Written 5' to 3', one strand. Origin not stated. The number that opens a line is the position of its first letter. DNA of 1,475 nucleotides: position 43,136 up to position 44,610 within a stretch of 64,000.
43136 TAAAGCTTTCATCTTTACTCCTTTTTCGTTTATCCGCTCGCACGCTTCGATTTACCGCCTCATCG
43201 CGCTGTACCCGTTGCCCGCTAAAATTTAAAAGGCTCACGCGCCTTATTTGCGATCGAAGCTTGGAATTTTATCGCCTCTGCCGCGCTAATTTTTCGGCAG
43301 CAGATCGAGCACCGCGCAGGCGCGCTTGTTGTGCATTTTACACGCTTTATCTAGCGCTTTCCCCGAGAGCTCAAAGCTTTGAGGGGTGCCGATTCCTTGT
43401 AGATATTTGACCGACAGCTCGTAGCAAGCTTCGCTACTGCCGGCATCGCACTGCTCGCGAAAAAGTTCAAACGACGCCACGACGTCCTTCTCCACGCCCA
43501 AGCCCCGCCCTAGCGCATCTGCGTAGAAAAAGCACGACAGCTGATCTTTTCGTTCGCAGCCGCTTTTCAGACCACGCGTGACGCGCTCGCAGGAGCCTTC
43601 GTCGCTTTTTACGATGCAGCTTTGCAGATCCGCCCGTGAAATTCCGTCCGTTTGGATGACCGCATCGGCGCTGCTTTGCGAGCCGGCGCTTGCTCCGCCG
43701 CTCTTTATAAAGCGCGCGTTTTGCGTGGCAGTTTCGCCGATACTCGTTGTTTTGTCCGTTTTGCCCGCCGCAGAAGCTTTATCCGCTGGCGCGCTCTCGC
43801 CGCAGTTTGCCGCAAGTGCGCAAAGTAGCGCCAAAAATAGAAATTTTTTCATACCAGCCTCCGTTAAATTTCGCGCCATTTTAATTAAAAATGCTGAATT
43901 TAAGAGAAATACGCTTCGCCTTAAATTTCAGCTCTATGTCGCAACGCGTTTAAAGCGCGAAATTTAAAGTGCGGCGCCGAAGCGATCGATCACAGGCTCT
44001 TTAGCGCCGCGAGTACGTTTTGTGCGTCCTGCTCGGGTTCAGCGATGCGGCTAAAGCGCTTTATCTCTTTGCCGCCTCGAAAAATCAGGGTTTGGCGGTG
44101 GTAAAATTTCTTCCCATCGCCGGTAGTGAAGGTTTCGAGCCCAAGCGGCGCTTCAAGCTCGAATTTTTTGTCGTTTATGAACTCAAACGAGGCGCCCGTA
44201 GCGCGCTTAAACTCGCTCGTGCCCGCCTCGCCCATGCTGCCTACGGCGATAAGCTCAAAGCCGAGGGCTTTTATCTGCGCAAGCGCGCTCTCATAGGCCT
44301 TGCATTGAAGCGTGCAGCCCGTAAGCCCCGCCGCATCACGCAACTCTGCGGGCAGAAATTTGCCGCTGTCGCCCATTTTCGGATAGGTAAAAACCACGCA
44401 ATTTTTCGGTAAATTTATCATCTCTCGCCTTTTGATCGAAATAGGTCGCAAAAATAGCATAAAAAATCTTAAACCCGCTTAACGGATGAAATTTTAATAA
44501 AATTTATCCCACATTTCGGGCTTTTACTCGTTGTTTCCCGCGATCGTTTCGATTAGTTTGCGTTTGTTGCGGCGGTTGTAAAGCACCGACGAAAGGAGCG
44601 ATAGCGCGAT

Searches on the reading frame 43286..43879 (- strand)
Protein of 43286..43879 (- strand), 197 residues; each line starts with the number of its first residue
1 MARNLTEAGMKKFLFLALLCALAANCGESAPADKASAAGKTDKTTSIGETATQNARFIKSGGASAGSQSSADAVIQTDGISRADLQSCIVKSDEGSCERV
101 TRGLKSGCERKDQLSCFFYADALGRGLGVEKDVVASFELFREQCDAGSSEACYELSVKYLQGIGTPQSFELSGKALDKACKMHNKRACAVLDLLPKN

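Call 46: search_protein_families(library=pfam, proteins=[window:43286-43879:-])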
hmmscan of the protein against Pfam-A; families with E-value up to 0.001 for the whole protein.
window:43286-43879:- (197 aa): 1 family
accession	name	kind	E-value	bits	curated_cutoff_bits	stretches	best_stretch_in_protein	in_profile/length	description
PF08238.18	Sel1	-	3.9e-06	27.7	30.7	0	115-147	3-35/36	Sel1 repeat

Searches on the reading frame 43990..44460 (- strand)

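Call 46: search_protein_families(library=pfam, proteins=[window:43990-44460:-])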
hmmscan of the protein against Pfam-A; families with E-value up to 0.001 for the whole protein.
window:43990-44460:- (156 aa): 1 family
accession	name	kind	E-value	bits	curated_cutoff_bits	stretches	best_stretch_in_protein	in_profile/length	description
PF00578.27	AhpC-TSA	-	0.00013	22.4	26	1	47-132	39-120/124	AhpC/TSA family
